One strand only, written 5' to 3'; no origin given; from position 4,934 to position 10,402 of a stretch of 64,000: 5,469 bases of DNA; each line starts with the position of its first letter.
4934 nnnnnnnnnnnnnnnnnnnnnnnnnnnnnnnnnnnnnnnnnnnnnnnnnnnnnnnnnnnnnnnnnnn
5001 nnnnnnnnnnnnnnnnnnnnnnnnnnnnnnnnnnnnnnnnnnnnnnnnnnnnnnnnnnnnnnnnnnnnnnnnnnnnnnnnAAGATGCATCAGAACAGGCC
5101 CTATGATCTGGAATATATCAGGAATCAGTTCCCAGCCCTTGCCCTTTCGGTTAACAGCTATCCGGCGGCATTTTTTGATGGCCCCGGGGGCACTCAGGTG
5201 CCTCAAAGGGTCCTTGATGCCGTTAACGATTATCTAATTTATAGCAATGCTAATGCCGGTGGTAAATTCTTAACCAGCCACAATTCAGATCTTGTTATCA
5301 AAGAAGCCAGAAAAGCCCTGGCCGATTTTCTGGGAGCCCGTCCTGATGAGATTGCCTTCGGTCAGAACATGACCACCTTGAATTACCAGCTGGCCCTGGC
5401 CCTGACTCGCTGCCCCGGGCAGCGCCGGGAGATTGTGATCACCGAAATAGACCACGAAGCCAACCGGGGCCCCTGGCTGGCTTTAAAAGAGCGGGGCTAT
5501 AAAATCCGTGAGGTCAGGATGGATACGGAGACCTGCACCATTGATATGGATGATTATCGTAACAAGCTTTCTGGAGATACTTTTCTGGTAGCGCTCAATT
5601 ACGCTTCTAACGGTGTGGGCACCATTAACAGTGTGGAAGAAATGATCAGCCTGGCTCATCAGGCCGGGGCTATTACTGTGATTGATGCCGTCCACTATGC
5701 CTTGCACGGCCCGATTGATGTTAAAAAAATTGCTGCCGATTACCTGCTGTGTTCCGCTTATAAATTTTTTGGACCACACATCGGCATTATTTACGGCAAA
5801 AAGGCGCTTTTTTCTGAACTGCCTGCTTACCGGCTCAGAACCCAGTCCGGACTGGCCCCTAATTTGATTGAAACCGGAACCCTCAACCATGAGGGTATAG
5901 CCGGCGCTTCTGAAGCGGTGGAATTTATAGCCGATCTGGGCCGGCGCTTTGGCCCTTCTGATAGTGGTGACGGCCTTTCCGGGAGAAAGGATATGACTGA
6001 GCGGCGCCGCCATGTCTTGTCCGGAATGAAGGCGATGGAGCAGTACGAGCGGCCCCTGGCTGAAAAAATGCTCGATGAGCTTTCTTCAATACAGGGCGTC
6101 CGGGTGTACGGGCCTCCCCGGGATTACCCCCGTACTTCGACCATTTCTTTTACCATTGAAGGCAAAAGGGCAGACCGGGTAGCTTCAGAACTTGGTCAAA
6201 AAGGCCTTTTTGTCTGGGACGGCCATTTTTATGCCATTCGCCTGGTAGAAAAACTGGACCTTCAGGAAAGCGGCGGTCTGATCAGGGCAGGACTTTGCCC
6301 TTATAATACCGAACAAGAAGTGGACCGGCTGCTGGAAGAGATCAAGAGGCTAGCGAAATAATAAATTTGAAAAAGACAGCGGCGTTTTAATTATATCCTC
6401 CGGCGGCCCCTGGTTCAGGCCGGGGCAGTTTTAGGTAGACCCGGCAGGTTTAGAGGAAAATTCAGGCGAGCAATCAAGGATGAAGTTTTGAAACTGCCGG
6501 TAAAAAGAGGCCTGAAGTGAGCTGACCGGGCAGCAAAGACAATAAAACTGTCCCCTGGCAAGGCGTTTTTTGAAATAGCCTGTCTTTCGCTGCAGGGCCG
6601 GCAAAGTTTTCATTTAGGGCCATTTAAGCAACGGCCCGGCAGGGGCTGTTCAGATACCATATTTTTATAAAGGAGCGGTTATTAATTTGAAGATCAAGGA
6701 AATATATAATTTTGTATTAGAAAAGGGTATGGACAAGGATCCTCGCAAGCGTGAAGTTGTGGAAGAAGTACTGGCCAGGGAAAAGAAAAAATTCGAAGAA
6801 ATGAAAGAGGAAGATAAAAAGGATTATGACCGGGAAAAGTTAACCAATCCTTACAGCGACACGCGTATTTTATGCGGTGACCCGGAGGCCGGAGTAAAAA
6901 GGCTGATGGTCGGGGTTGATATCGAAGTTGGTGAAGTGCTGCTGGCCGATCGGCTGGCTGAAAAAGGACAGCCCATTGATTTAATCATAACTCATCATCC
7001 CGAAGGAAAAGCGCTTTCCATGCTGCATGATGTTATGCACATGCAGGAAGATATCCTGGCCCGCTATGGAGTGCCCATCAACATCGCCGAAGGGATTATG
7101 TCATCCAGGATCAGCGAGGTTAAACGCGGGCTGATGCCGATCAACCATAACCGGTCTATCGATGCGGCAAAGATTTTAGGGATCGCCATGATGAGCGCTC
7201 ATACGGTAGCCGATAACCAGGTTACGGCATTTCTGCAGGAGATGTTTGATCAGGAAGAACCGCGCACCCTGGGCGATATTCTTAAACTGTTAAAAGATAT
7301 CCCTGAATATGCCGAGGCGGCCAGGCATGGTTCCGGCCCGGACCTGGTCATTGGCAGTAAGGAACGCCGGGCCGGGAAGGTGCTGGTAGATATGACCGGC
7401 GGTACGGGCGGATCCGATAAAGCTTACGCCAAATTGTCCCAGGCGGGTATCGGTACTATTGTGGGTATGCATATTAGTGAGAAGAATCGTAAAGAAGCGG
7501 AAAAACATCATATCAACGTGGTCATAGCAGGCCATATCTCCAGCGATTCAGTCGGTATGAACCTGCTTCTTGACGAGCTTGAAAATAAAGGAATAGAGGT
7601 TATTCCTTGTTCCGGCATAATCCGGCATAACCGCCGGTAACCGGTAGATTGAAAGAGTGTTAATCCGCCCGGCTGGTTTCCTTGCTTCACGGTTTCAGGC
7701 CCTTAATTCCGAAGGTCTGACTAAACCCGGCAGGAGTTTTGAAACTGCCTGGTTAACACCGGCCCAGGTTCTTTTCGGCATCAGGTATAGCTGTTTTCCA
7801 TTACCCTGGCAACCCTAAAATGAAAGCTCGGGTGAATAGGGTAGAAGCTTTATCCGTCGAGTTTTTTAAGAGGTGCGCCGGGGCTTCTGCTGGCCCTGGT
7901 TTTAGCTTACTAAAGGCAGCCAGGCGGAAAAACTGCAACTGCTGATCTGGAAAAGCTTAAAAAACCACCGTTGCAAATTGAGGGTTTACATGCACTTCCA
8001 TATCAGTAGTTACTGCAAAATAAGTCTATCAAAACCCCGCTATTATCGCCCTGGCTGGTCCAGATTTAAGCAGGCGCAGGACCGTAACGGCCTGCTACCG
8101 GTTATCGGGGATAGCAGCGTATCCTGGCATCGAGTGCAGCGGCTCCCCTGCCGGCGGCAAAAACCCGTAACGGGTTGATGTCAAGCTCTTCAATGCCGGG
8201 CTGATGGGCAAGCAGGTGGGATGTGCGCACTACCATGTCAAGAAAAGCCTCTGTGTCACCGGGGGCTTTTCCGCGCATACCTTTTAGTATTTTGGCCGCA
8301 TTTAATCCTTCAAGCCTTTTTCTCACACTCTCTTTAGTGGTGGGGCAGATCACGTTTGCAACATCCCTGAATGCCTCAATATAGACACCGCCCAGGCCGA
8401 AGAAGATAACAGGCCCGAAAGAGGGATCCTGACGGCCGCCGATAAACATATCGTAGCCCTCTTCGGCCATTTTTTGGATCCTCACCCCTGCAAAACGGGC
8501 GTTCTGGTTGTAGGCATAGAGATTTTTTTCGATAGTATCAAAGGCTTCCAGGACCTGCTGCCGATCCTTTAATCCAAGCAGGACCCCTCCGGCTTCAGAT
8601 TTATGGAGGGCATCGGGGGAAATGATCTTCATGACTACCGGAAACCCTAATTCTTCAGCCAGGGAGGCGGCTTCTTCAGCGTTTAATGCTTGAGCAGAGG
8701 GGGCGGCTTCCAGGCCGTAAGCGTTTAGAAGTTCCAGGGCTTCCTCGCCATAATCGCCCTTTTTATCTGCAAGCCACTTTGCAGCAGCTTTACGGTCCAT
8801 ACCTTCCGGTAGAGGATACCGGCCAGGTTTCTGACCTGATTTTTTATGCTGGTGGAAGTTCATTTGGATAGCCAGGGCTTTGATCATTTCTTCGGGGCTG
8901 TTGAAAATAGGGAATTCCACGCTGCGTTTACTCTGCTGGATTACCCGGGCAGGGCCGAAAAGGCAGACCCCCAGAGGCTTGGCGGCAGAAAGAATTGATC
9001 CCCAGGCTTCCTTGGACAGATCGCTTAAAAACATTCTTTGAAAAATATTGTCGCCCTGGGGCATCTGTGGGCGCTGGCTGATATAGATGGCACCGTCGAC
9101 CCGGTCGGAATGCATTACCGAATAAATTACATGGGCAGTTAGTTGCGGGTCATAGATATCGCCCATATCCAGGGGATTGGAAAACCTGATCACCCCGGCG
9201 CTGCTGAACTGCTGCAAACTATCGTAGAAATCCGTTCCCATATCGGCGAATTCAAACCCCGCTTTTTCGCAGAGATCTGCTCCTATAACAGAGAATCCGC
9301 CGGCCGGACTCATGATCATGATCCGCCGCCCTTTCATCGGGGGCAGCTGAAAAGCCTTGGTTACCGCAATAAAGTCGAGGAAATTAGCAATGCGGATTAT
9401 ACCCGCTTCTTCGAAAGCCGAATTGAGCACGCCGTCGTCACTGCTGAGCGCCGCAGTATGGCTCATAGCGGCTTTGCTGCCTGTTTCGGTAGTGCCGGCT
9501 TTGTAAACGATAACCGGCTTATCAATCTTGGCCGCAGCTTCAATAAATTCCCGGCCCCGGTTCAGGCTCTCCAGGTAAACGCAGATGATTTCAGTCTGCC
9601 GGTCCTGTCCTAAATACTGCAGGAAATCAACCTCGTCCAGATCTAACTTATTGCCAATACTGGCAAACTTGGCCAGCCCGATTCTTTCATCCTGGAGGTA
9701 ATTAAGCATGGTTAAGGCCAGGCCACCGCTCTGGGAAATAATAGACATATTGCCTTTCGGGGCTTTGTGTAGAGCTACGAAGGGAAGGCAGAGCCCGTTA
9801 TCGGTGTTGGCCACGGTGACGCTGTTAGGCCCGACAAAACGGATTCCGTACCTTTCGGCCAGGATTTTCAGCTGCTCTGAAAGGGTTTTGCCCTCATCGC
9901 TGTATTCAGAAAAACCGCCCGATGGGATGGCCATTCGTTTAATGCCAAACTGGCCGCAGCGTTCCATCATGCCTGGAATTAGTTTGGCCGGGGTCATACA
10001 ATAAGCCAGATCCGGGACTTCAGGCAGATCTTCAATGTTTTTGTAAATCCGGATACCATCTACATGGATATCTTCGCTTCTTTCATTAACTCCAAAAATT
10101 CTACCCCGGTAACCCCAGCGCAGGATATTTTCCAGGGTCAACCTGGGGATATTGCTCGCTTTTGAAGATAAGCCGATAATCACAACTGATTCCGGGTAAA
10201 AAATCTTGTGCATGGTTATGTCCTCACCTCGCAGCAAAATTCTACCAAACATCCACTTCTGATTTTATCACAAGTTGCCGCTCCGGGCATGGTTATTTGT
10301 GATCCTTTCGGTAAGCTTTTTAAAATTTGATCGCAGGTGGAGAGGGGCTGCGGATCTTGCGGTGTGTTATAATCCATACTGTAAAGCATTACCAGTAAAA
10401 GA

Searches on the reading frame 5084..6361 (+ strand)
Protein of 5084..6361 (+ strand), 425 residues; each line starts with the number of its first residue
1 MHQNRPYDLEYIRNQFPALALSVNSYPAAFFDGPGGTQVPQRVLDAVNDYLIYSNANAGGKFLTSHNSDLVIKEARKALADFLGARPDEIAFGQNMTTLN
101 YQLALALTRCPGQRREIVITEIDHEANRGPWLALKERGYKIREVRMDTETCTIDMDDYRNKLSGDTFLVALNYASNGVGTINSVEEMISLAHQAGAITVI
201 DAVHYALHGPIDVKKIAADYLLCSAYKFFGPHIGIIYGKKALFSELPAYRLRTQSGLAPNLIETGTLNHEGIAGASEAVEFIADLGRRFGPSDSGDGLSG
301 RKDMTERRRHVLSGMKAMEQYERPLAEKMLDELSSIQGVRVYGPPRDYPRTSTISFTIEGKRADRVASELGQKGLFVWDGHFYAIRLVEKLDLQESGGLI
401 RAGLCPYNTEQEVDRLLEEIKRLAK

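Call 17: search_protein_families(library=ncbifam, max_evalue=0.00001, proteins=[window:5084-6361:+])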
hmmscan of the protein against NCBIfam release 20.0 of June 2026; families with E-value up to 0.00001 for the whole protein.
window:5084-6361:+ (425 aa): 19 families
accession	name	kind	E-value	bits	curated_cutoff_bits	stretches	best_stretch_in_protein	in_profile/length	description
TIGR01976.1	am_tr_V_VC1184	hypoth_equivalog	1.4e-124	416.5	352.35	1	7-418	1-399/401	cysteine desulfurase-like protein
TIGR01979.1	sufS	subfamily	4.5e-64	216.8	475.1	2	11-286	2-292/403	SufS family cysteine desulfurase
NF041166.1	f2_encap_cargo1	exception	3.1e-59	201.6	800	2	3-250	221-472/623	family 2A encapsulin nanocompartment cargo protein cysteine desulfurase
NF006791.0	PRK09295.1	equivalog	6.3e-50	170.4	661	2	7-287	3-299/406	cysteine desulfurase SufS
TIGR01977.1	am_tr_V_EF2568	hypoth_equivalog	1e-38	133.3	377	2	40-285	13-266/376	cysteine desulfurase family protein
TIGR03402.1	FeS_nifS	equivalog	1e-38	133.1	530.75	1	30-282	2-249/379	cysteine desulfurase NifS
TIGR03392.1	FeS_syn_CsdA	equivalog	1e-36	127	493.6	2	8-282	2-286/398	cysteine desulfurase CsdA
NF008126.0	PRK10874.1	equivalog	1.4e-36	126.5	607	2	7-283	4-290/401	cysteine desulfurase CsdA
TIGR03235.1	DNA_S_dndA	equivalog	2.4e-28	99.5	480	1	32-282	3-255/353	cysteine desulfurase DndA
NF040779.1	Sec_lyase_SclA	exception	7.7e-23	81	525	1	40-227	13-198/378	selenocysteine lyase SclA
TIGR03403.1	nifS_epsilon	equivalog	6.3e-21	74.6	587.7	1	37-281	9-252/382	NifS family cysteine desulfurase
NF010611.0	PRK14012.1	equivalog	9.2e-20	70.9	548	1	30-280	8-259/406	IscS subfamily cysteine desulfurase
NF002806.0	PRK02948.1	subfamily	1.4e-18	67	304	1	68-241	41-215/381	IscS subfamily cysteine desulfurase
TIGR02006.1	IscS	equivalog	6.7e-18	64.9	643.2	1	32-281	8-256/402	IscS subfamily cysteine desulfurase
TIGR04343.1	egtE_PLP_lyase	equivalog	9.2e-10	37.8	400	1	31-231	17-207/370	ergothioneine biosynthesis PLP-dependent enzyme EgtE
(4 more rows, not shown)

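Call 34: find_encoding_contigs(protein=window:5084-6361:+, flank=10000, max_places=6)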
Protein window:5084-6361:+ (425 aa): 9 contigs read that carry it; 6 places shown.
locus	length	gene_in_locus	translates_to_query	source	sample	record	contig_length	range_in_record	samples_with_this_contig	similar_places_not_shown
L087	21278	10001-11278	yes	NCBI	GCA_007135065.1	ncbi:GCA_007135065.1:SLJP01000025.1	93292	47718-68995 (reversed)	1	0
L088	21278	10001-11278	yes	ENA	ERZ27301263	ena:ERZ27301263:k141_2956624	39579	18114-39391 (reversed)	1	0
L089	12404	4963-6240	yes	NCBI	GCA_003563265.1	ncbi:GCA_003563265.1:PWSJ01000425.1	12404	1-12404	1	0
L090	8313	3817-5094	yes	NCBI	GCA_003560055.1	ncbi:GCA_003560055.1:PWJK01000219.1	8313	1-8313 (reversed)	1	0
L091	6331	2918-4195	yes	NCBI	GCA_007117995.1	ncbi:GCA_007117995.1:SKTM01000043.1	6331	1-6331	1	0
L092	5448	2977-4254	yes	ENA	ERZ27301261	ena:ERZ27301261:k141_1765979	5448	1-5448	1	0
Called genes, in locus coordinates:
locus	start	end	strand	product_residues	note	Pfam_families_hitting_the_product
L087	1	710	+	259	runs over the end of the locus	PF00378:ECH_1, PF16113:ECH_2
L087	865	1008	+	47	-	-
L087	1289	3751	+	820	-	PF00912:Transgly, PF00905:Transpeptidase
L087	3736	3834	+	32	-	-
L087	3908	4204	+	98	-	PF13828:DUF4190 (weak)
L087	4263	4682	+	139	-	PF10825:DUF2752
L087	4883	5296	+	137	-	-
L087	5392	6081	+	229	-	-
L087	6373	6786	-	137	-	PF01894:YjbQ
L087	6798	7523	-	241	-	PF00881:Nitroreductase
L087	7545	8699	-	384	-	PF00990:GGDEF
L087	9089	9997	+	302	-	PF00753:Lactamase_B, PF23023:Anti-Pycsar_Apyc1 (weak), PF12706:Lactamase_B_2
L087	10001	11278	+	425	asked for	PF00155:Aminotran_1_2, PF00266:Aminotran_5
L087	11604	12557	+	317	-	PF01784:DUF34_NIF3 (faint)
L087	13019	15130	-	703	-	PF02629:CoA_binding (faint), PF13380:CoA_binding_2, PF13607:Succ_CoA_lig, PF13549:ATP-grasp_5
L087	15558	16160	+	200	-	PF10502:Peptidase_S26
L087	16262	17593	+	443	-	-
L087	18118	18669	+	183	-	PF00156:Pribosyltran, PF14681:UPRTase (weak)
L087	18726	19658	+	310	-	PF02729:OTCace_N, PF00185:OTCace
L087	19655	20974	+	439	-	PF01979:Amidohydro_1, PF07969:Amidohydro_3 (weak), PF12890:DHOase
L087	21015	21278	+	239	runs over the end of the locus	PF10418:DHODB_Fe-S_bind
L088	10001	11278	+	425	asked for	PF00155:Aminotran_1_2, PF00266:Aminotran_5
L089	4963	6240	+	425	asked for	PF00155:Aminotran_1_2, PF00266:Aminotran_5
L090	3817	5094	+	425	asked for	PF00155:Aminotran_1_2, PF00266:Aminotran_5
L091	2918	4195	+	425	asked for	PF00155:Aminotran_1_2, PF00266:Aminotran_5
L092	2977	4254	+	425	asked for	PF00155:Aminotran_1_2, PF00266:Aminotran_5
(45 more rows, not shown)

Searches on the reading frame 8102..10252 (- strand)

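Call 17: search_protein_families(library=ncbifam, max_evalue=0.00001, proteins=[window:8102-10252:-])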
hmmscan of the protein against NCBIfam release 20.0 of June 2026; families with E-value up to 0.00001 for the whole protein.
window:8102-10252:- (716 aa): 6 families
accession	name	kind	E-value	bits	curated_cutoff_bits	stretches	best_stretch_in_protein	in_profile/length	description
NF045493.1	HydDutCoALig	equivalog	1.4e-127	427.1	1300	1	16-711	5-696/698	4-hydroxybutyrate--CoA ligase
NF045494.1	AcCoALig_Archglob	equivalog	9.6e-122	407.6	1200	2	14-461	218-657/665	acetate--CoA ligase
NF045492.1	HydPropCoALig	equivalog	2.1e-109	366.8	1300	2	11-424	245-659/700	3-hydroxypropionate--CoA ligase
TIGR02717.1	AcCoA-syn-alpha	equivalog_domain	2.6e-102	342.8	567.15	1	14-463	1-443/447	acetate--CoA ligase alpha subunit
TIGR01019.1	sucCoAalpha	subfamily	4.9e-10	39.3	353.2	1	129-277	107-258/286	succinate--CoA ligase subunit alpha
NF004230.0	PRK05678.1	equivalog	1.3e-09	37.7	336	1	130-272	110-254/291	succinate--CoA ligase subunit alpha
